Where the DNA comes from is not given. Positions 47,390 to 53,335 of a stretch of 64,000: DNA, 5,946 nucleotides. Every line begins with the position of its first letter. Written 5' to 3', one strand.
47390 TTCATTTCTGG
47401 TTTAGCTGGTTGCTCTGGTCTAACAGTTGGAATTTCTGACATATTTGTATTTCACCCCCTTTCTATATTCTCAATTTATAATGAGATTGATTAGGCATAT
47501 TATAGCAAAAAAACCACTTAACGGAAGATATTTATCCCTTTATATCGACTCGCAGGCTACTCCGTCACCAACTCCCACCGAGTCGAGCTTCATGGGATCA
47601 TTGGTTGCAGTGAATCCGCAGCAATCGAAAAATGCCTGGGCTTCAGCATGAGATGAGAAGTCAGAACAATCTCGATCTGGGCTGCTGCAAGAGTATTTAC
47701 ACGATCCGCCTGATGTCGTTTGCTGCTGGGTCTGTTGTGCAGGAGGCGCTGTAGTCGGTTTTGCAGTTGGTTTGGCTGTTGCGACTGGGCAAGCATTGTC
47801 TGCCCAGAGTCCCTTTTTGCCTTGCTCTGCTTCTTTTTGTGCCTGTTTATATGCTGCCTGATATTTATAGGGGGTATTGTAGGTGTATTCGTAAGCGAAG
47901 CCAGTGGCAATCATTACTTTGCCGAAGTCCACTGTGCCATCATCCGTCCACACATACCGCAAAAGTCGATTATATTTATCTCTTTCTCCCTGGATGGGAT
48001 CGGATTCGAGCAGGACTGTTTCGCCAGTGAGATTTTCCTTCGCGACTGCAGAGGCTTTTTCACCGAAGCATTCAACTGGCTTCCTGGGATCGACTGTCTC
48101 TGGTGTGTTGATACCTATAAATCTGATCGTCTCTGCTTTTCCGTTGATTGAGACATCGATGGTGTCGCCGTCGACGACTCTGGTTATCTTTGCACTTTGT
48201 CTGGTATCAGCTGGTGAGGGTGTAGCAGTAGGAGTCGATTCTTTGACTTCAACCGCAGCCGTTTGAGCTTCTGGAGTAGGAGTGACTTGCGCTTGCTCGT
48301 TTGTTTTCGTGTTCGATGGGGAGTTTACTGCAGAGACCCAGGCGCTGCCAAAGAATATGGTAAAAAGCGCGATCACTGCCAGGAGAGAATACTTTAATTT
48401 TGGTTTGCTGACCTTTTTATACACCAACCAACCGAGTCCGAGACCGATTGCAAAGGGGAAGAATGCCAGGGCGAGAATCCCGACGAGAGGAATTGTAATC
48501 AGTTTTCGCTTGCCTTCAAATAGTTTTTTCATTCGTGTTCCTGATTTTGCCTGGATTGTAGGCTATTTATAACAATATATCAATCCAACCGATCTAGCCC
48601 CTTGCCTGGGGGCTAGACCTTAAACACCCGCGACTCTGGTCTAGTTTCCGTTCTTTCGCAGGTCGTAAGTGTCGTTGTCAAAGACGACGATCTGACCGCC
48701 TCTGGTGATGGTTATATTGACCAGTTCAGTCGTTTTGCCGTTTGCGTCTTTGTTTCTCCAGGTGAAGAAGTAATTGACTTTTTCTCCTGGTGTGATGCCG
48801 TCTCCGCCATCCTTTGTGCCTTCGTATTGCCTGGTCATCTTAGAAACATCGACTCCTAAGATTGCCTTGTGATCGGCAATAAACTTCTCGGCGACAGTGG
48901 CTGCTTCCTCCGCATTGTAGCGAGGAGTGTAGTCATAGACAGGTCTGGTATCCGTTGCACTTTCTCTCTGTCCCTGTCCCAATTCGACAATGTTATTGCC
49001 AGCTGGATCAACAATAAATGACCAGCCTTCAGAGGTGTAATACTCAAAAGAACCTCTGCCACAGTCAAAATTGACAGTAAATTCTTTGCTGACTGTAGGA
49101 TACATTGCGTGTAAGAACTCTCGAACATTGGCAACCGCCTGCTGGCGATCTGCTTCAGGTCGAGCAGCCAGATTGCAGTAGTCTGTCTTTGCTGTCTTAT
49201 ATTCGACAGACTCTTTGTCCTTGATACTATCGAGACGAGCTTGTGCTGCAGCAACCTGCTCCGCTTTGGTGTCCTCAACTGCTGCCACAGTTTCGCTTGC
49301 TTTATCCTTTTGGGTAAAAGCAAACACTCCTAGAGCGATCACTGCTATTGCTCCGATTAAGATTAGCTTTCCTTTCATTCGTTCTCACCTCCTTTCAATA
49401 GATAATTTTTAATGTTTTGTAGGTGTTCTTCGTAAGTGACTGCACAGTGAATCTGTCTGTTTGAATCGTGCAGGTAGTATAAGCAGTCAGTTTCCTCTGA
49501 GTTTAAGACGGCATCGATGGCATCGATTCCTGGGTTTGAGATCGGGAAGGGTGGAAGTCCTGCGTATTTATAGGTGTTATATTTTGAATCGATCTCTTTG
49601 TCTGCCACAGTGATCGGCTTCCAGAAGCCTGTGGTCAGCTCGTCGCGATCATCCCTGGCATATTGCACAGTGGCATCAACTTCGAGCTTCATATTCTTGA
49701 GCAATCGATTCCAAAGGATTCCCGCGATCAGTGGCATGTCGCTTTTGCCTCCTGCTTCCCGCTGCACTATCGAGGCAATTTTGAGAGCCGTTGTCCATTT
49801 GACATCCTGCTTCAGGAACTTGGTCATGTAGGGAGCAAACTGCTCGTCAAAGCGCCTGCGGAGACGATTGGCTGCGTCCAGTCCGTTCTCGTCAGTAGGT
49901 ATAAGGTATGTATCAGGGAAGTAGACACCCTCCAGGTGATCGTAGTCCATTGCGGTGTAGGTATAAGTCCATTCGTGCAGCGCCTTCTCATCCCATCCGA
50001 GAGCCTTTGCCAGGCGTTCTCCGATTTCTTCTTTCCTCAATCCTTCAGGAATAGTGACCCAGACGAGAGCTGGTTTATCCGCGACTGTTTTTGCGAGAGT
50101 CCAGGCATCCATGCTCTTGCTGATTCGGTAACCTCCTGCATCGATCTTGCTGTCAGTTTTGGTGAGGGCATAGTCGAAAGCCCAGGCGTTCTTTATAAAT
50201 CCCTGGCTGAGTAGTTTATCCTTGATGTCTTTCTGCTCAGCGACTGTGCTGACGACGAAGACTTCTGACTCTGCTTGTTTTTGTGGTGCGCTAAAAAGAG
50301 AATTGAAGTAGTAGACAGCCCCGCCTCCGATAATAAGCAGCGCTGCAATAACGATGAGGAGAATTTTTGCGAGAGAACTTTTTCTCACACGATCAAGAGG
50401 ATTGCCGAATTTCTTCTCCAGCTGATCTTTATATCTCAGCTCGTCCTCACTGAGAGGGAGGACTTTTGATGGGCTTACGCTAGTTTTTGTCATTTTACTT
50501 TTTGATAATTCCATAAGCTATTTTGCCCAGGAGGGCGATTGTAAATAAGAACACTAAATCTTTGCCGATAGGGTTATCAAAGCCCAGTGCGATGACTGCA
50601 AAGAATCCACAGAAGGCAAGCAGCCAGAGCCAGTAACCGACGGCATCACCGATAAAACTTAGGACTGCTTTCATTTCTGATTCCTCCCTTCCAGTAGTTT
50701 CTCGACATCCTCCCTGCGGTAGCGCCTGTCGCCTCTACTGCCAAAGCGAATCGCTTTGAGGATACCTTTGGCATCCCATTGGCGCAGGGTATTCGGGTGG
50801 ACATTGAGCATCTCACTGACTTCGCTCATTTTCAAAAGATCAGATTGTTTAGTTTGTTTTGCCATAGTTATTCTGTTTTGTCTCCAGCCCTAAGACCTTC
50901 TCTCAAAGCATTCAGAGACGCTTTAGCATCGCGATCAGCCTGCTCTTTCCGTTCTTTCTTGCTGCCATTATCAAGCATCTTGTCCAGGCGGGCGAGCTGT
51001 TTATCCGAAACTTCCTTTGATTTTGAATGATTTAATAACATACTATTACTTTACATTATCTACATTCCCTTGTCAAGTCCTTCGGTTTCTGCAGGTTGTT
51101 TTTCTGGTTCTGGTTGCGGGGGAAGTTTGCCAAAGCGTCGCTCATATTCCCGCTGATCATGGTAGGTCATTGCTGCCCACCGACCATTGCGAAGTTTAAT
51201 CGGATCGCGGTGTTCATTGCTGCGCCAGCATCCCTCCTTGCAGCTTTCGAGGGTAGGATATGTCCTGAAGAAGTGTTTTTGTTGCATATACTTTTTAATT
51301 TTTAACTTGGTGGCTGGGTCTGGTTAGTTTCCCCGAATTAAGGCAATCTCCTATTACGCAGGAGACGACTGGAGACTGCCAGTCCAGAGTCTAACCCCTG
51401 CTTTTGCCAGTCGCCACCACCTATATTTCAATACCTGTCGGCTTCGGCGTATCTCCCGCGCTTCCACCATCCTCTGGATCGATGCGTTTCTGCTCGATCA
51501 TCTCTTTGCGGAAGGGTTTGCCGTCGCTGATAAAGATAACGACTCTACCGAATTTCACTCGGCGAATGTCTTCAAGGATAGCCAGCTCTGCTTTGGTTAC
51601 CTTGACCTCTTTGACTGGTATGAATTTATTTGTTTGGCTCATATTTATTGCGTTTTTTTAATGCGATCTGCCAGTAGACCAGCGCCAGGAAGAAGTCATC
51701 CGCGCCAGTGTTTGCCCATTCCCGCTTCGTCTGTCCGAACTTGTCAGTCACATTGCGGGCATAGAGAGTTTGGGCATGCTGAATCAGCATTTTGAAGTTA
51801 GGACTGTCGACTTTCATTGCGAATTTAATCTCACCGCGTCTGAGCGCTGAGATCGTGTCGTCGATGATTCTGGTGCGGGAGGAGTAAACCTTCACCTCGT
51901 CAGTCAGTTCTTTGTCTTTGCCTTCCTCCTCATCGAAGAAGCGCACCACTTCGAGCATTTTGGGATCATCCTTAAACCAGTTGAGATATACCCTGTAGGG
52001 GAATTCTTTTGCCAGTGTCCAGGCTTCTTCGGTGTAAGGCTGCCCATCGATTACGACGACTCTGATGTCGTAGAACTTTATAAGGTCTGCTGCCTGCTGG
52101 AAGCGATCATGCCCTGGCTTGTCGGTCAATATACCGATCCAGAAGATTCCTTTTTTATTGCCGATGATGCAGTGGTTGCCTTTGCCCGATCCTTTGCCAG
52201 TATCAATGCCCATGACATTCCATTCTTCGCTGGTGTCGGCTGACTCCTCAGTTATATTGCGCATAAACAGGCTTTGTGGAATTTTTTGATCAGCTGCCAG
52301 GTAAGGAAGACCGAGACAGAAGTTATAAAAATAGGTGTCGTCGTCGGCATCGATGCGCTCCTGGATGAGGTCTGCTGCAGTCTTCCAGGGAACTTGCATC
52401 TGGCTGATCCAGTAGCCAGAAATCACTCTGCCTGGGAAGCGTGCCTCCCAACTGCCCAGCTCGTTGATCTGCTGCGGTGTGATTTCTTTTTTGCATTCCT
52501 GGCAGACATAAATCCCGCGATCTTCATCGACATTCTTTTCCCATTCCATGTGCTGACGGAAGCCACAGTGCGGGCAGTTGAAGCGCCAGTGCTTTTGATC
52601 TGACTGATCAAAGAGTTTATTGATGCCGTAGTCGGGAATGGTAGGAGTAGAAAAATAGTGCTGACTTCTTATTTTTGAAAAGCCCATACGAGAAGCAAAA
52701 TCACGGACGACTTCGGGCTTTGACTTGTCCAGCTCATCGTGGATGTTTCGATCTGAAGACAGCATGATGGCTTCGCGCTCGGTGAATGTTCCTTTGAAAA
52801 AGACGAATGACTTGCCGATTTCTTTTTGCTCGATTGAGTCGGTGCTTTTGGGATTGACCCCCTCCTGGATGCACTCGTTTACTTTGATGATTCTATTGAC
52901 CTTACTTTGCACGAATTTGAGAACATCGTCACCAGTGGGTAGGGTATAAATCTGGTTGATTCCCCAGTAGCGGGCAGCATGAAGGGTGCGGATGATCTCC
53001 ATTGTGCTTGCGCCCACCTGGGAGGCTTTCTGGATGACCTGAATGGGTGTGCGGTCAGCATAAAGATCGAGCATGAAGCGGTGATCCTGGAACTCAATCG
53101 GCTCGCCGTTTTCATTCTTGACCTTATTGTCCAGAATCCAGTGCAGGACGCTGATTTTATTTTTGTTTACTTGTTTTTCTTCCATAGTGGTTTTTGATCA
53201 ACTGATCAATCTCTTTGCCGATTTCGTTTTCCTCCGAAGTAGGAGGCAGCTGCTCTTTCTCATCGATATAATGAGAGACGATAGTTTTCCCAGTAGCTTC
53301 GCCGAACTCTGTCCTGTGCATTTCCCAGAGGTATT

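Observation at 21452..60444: Prophage of about 37.5 kb inserted into the middle of comM (Walker-B region), splitting the gene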

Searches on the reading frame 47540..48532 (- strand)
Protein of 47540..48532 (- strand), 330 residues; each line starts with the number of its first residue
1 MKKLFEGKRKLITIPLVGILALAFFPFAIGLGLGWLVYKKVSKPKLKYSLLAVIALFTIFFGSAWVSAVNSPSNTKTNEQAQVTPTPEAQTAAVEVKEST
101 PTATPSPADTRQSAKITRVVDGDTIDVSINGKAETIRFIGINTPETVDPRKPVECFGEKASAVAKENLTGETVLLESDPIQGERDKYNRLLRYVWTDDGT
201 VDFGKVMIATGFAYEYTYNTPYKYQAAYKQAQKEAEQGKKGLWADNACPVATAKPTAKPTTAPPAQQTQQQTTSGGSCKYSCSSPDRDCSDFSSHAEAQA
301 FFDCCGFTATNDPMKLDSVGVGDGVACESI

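Call 46: search_protein_families(library=phrogs, proteins=[window:47540-48532:-], max_evalue=0.001)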
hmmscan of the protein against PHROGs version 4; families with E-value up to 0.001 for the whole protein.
window:47540-48532:- (330 aa): 5 families
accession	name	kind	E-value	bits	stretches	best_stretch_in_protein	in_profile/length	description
phrog_20876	-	DNA, RNA and nucleotide metabolism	3.1e-30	106.4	1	114-298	168-352/395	nuclease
phrog_8809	-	unknown function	7.3e-24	83.9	1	91-272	1078-1256/2317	-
phrog_452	-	DNA, RNA and nucleotide metabolism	3.1e-19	70.5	1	94-229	49-190/201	endonuclease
phrog_27159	-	unknown function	1.7e-06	29.3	1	279-329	22-72/138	-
phrog_18798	-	unknown function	0.0001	23.6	1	114-216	7-104/124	-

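Call 47: search_protein_families(library=pfam, proteins=[window:47540-48532:-], max_evalue=0.01)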
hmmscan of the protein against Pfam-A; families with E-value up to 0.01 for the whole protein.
window:47540-48532:- (330 aa): 1 family
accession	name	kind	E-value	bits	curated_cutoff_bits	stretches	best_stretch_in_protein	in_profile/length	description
PF00565.23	SNase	-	5e-22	78.8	21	1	135-245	1-107/107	Staphylococcal nuclease homologue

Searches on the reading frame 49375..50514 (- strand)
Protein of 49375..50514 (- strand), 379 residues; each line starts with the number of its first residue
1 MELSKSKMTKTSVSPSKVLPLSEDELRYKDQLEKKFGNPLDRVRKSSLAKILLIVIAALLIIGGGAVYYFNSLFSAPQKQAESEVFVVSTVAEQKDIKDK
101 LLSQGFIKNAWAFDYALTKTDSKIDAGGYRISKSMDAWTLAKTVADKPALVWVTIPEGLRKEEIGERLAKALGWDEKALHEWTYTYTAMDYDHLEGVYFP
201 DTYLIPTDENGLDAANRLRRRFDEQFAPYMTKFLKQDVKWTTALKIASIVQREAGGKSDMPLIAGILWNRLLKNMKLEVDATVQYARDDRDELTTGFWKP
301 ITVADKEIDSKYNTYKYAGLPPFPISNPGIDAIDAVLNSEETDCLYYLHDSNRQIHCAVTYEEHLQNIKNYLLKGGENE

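Call 46: search_protein_families(library=phrogs, proteins=[window:49375-50514:-], max_evalue=0.001)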
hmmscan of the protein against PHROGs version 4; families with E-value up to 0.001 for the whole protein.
window:49375-50514:- (379 aa): 0 families

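Call 47: search_protein_families(library=pfam, proteins=[window:49375-50514:-], max_evalue=0.01)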
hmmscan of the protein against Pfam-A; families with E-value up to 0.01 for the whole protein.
window:49375-50514:- (379 aa): 1 family
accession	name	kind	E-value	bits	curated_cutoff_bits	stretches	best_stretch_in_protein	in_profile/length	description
PF02618.21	YceG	-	2.9e-67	227.5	32.4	1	88-369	3-274/275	YceG-like family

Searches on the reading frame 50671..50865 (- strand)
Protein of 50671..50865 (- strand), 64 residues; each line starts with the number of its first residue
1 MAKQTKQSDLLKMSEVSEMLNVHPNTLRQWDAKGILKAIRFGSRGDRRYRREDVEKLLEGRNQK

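Call 65: search_protein_families(library=pfam, proteins=[window:50671-50865:-], max_evalue=0.01)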
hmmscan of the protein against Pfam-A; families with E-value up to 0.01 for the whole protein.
window:50671-50865:- (64 aa): 4 families
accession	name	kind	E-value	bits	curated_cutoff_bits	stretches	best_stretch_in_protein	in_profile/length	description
PF13411.12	MerR_1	-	3.7e-12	46.6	21.6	1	12-58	2-47/69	MerR HTH family regulatory protein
PF12728.13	HTH_17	-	3e-11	43.9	27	1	10-61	1-50/51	Helix-turn-helix domain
PF00376.29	MerR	-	2.4e-09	37.3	28.2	1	12-49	1-38/38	MerR family regulatory protein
PF01527.26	HTH_Tnp_1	-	0.002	18.8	24.1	1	11-33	24-46/75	Transposase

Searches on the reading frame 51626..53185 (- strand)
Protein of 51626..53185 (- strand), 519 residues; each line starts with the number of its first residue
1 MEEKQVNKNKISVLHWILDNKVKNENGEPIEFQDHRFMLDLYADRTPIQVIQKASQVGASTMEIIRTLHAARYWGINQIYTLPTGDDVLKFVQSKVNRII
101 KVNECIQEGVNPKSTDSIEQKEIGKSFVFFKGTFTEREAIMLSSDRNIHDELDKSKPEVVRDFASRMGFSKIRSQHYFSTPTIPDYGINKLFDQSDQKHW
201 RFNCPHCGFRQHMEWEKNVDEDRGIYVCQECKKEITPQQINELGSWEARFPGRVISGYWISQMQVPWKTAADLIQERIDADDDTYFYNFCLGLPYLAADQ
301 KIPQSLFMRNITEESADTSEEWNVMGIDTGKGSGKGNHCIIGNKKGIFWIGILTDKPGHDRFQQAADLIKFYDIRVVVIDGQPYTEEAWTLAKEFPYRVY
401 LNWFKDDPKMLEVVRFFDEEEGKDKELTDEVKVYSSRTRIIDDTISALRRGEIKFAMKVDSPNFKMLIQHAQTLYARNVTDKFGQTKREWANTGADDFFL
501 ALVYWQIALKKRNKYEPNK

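Call 11: search_protein_families(library=pfam, proteins=[window:51626-53185:-], max_evalue=0.01)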
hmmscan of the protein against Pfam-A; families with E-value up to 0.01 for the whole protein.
window:51626-53185:- (519 aa): 2 families
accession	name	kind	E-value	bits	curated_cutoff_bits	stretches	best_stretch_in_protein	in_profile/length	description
PF05876.18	GpA_ATPase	-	1.8e-19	70.8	25.6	1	50-242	31-240/247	Phage terminase large subunit gpA, ATPase domain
PF12760.12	Zn_ribbon_IS1595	-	0.0012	19.2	25.4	1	201-233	18-45/46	Transposase zinc-ribbon domain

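Call 12: search_protein_families(library=phrogs, proteins=[window:51626-53185:-], max_evalue=0.001)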
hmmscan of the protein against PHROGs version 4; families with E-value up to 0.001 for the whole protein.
window:51626-53185:- (519 aa): 7 families
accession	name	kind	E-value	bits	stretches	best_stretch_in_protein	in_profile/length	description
phrog_675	-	head and packaging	1e-92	312.3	1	3-513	14-551/576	terminase large subunit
phrog_12876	-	head and packaging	1.4e-26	94.6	2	85-222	3-138/235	terminase large subunit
phrog_15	-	head and packaging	5.3e-22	79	1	178-303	541-693/1330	terminase large subunit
phrog_2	-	head and packaging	7.7e-08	32.5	1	20-381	253-534/807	terminase large subunit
phrog_6504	-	unknown function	6.5e-07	30.5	1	199-234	5-43/61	-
phrog_5602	-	unknown function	0.00013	22.5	1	198-240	15-57/60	-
phrog_21311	-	head and packaging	0.0002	22.3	1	83-241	2-183/218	terminase large subunit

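Call 49: search_dna_similar(query=window:51626-53185:-, collection=phages, mode=protein, max_rows=12)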
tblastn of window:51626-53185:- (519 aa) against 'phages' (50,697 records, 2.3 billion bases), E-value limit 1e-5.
Records with a match: 874; places in all: 874; records where one place covers at least 80% of the query: 296.
Best place of each record, by identity: <60% 874.
By first word of the organism name: Staphylococcus 336; Bacillus 275; Enterococcus 65; Listeria 54; Vibrio 27; Lactobacillus 26; Pseudomonas 18; Xanthomonas 9; Achromobacter 5; Thermus 5; and 30 more.
By host as written in the record: Staphylococcus aureus 112; - 91; Listeria monocytogenes 43; Bacillus subtilis 33; Bacillus cereus 27; Staphylococcus sp. 25; Staphylococcus carnosus TM300 22; Bacillus thuringiensis subsp. kurstaki 20; and 225 more.
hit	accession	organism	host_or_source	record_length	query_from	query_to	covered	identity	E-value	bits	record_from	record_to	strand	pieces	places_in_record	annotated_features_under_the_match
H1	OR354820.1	Staphylococcus phage Alsa_1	Staphylococcus sp.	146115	1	510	98%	26.0%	3e-30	132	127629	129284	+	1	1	terminase large subunit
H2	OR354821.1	Staphylococcus phage Alsa_2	Staphylococcus sp.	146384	4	510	94%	26.5%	3e-25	141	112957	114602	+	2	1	terminase large subunit | hypothetical protein (x2)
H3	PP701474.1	Vibrio phage phivp505_B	Vibrio parahaemolyticus VP505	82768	12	510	96%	25.3%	5e-34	143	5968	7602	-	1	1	record has no annotation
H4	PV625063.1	Vibrio phage phiVP505_23LXQ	Vibrio parahaemolyticus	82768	12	510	96%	25.3%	5e-34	143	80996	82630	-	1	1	terminase large subunit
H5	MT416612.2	Bacillus phage YungSlug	Bacillus thuringiensis kurstaki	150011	24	519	96%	25.5%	8e-24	112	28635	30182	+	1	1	terminase large subunit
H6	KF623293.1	Vibrio phage SHOU24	Vibrio parahaemolyticus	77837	12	516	97%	25.0%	8e-33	139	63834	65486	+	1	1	hypothetical protein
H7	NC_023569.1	Vibrio phage SHOU24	Vibrio parahaemolyticus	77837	12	516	97%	25.0%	8e-33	139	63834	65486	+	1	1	terminase large subunit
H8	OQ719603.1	Vibrio phage vB_VpaP_1601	Vibrio parahaemolyticus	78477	12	516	97%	25.0%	8e-33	139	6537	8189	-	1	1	hypothetical protein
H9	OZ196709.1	Vibrio phage K45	Seawater and oysters mix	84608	16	516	97%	24.6%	9e-28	124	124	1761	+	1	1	terminase large subunit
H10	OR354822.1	Staphylococcus phage Alsa_3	Staphylococcus sp.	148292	4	470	90%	26.4%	1e-22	131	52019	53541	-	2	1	terminase large subunit (x2)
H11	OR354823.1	Staphylococcus phage Alsa_4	Staphylococcus sp.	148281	4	470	90%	26.4%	1e-22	131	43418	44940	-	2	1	terminase large subunit (x2)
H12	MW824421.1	Vibrio phage 51E28.1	Vibrio crassostreae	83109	16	516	97%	24.4%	2e-29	129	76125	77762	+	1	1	hypothetical protein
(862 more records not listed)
